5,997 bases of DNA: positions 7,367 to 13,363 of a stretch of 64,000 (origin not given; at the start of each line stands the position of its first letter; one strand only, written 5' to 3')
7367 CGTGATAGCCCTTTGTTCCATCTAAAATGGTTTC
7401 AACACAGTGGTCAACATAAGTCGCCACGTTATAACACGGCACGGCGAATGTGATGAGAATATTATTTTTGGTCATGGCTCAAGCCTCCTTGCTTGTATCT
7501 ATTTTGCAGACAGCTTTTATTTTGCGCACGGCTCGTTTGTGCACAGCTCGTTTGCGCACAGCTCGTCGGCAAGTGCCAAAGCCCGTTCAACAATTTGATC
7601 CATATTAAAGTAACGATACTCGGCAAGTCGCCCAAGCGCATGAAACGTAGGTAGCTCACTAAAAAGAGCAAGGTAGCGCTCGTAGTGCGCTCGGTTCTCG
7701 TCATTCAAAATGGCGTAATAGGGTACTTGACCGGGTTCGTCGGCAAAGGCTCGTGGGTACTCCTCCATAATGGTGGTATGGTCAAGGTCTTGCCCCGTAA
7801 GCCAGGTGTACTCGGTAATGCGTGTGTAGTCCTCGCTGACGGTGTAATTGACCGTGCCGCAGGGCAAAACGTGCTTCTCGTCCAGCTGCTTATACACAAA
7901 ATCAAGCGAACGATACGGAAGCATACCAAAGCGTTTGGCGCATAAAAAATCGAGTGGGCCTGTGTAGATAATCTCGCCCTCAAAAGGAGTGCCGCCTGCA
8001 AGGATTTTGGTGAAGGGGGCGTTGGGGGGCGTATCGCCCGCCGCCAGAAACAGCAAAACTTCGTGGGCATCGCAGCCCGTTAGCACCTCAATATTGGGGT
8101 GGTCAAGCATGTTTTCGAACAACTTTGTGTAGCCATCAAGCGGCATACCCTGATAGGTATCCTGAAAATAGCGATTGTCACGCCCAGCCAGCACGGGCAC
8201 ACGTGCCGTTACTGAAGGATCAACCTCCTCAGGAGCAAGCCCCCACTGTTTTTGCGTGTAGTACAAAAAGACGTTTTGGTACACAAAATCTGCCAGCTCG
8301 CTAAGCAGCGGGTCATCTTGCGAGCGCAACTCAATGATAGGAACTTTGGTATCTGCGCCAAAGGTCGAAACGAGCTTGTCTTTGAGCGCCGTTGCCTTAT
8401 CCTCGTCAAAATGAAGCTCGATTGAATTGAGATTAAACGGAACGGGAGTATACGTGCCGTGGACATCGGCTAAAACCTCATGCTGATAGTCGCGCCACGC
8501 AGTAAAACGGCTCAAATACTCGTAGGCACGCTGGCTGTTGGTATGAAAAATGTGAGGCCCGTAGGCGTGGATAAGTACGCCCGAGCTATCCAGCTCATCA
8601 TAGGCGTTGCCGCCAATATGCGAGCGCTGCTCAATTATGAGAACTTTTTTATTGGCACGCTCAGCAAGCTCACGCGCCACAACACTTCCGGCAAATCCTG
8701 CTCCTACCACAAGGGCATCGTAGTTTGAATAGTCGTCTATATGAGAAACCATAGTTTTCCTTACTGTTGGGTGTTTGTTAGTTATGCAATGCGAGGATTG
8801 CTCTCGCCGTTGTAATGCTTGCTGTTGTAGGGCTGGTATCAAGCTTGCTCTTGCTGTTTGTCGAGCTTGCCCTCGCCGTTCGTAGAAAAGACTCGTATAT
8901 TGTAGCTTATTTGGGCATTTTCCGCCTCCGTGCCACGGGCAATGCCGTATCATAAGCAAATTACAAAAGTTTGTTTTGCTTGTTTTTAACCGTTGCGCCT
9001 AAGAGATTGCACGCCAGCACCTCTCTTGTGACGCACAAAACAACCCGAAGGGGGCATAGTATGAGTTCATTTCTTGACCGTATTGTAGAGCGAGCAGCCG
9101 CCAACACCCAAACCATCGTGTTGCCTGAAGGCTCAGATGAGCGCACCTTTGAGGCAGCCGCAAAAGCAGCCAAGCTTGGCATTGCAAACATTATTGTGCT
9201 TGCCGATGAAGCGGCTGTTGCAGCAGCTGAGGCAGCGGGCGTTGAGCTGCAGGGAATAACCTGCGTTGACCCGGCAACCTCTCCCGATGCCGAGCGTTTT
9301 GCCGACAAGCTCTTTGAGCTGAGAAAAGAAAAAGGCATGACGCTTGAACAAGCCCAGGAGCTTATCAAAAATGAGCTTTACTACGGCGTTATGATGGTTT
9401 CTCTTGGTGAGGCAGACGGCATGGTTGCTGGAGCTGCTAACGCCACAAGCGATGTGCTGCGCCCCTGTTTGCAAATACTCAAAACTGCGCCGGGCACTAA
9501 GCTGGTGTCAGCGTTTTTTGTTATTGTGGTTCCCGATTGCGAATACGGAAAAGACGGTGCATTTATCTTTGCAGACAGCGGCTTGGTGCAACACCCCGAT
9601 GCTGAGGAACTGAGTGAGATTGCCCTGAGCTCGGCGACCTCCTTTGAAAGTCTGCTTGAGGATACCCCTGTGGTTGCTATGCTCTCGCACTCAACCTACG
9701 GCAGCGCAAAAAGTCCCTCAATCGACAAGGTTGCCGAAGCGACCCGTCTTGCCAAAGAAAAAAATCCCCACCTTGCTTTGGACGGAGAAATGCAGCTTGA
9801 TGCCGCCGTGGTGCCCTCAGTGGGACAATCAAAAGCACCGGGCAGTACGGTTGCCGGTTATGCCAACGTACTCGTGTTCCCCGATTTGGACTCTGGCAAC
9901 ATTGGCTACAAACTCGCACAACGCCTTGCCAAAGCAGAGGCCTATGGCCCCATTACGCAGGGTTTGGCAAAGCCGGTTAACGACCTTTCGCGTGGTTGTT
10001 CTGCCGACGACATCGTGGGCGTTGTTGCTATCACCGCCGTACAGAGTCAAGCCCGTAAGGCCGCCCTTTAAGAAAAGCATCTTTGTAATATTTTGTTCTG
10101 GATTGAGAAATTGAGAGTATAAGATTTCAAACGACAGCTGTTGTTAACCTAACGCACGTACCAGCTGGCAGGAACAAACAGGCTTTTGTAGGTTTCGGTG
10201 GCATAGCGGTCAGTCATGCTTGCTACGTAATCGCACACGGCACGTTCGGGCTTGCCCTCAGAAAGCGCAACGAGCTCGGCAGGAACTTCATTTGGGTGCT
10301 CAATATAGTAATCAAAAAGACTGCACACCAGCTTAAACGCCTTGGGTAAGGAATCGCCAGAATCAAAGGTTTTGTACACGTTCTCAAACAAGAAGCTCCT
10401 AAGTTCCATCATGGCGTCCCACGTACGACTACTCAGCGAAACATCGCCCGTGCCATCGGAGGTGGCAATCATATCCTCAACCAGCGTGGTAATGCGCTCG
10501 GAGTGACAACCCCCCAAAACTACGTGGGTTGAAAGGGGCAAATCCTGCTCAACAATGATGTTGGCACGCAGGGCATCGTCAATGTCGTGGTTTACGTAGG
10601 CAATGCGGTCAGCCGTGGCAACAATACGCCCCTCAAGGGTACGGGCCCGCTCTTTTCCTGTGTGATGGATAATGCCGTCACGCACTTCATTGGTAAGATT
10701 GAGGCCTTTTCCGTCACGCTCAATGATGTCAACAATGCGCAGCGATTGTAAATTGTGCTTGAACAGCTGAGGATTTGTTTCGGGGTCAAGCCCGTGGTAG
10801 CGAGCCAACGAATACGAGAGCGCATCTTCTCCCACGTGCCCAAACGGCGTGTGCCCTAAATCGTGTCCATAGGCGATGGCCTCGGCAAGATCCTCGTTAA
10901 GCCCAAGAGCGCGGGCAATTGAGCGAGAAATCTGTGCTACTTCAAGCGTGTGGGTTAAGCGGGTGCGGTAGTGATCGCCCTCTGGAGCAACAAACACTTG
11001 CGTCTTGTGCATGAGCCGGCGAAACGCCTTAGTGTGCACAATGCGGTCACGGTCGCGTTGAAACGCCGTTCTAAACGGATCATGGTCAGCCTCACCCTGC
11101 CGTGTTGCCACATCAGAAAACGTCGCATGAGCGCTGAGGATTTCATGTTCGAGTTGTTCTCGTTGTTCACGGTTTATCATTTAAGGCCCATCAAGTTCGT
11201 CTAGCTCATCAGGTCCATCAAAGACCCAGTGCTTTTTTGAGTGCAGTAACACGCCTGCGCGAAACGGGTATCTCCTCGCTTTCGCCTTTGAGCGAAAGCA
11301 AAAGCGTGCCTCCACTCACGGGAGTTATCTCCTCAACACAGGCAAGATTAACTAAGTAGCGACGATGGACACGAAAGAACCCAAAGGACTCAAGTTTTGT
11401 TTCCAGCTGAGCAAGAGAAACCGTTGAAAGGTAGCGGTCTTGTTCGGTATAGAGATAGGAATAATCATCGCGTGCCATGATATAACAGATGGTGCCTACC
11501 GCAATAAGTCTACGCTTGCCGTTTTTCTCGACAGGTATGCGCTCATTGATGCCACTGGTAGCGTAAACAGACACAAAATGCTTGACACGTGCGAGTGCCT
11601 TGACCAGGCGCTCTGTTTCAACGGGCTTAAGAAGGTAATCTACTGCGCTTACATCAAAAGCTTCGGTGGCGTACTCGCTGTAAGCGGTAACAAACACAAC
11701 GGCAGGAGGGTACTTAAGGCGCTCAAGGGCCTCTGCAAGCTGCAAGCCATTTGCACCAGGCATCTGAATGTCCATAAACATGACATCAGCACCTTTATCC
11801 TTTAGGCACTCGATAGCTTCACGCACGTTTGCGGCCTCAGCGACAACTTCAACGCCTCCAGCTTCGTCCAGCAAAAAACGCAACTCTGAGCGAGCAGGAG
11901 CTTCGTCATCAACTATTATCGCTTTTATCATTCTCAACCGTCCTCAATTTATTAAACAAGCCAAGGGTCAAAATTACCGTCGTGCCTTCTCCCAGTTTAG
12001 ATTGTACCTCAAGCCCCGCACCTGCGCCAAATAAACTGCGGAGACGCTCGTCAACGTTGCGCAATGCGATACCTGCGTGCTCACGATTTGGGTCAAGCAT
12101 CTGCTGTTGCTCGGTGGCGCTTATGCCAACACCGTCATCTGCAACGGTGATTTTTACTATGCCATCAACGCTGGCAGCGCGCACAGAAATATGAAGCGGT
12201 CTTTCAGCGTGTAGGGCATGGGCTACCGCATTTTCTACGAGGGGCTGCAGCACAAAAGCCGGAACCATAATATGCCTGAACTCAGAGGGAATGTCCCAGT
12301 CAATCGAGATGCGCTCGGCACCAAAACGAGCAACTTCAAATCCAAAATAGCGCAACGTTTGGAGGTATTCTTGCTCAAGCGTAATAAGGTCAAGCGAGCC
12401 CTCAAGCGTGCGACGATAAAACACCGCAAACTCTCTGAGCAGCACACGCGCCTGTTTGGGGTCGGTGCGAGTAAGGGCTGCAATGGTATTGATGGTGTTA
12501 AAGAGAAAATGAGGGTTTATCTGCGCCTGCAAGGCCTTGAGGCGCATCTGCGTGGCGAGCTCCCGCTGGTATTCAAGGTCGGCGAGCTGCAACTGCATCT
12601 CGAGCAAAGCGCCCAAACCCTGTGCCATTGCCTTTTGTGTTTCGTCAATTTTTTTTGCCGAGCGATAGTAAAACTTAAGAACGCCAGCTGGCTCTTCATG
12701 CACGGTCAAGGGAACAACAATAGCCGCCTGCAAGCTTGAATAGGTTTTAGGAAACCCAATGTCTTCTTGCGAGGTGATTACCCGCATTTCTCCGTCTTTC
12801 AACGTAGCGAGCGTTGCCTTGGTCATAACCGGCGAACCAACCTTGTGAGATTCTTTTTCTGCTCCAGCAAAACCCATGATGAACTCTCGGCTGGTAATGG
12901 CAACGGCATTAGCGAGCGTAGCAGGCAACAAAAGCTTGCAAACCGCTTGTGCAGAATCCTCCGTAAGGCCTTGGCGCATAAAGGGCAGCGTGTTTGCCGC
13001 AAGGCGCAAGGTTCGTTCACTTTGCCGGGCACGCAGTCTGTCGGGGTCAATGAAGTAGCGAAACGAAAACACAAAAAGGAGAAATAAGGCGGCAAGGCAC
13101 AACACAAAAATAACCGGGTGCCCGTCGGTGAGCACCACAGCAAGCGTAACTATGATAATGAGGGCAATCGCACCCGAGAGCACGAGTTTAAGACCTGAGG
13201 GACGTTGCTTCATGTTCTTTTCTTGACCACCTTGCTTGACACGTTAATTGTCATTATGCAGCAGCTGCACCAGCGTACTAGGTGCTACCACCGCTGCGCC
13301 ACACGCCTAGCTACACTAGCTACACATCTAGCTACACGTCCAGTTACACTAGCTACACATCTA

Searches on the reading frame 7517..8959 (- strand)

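Call 69: search_protein_families(library=pfam, proteins=[window:7517-8959:-], max_evalue=0.00001)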
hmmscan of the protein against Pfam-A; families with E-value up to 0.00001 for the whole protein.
window:7517-8959:- (480 aa): 5 families
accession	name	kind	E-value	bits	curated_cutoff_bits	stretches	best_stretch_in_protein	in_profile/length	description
PF03275.19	GLF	-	3.4e-61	206.9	26.3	1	230-450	2-203/203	UDP-galactopyranose mutase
PF13450.12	NAD_binding_8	-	3.3e-18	66.2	21.9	1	84-152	1-68/68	NAD(P)-binding Rossmann-like domain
PF01266.30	DAO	-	5.6e-07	29.8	27.9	1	81-119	1-39/353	FAD dependent oxidoreductase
PF01946.23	Thi4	-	5.6e-07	29.5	26.2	1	68-119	6-57/235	Thi4 family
PF12831.13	FAD_oxidored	-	4.4e-06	26.7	27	0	81-189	1-90/416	FAD dependent oxidoreductase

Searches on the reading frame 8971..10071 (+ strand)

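Call 69: search_protein_families(library=pfam, proteins=[window:8971-10071:+], max_evalue=0.00001)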
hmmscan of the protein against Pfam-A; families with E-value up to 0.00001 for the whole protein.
window:8971-10071:+ (366 aa): 1 family
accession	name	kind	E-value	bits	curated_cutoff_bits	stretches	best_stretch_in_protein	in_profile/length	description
PF01515.24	PTA_PTB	-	7.7e-127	423.5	24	1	33-356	1-319/319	Phosphate acetyl/butaryl transferase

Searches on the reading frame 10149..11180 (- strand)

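Call 69: search_protein_families(library=pfam, proteins=[window:10149-11180:-], max_evalue=0.00001)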
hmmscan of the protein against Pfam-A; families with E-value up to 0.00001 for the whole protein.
window:10149-11180:- (343 aa): 2 families
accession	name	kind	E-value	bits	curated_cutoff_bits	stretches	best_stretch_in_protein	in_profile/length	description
PF13286.11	HD_assoc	-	4e-19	69.4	22.2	1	248-332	2-90/91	Phosphohydrolase-associated domain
PF01966.28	HD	-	5.5e-17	62.6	22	1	74-194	1-114/116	HD domain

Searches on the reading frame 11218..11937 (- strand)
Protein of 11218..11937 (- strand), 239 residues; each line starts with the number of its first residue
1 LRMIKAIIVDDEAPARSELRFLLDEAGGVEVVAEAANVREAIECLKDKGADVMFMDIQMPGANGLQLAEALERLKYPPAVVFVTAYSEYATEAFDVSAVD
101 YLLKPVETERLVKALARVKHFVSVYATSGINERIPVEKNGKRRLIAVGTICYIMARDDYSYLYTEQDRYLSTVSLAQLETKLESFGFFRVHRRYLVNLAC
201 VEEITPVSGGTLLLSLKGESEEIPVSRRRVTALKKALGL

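Call 69: search_protein_families(library=pfam, proteins=[window:11218-11937:-], max_evalue=0.00001)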
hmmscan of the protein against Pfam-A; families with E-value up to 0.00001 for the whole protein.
window:11218-11937:- (239 aa): 2 families
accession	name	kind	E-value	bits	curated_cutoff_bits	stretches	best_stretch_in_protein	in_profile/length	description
PF00072.30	Response_reg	-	4.7e-26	91.6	30.2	1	7-115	2-110/111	Response regulator receiver domain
PF04397.21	LytTR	-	3e-25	88.7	22.6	1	143-237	4-97/98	LytTr DNA-binding domain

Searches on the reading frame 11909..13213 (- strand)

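Call 69: search_protein_families(library=pfam, proteins=[window:11909-13213:-], max_evalue=0.00001)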
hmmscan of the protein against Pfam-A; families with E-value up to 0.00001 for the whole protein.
window:11909-13213:- (434 aa): 2 families
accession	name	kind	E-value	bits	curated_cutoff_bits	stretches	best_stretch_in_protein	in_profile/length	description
PF06580.19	His_kinase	-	3.6e-20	72.4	25.2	1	223-299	1-79/81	Histidine kinase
PF02518.31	HATPase_c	-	5.2e-11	43.4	26.4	1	321-418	9-108/111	Histidine kinase-, DNA gyrase B-, and HSP90-like ATPase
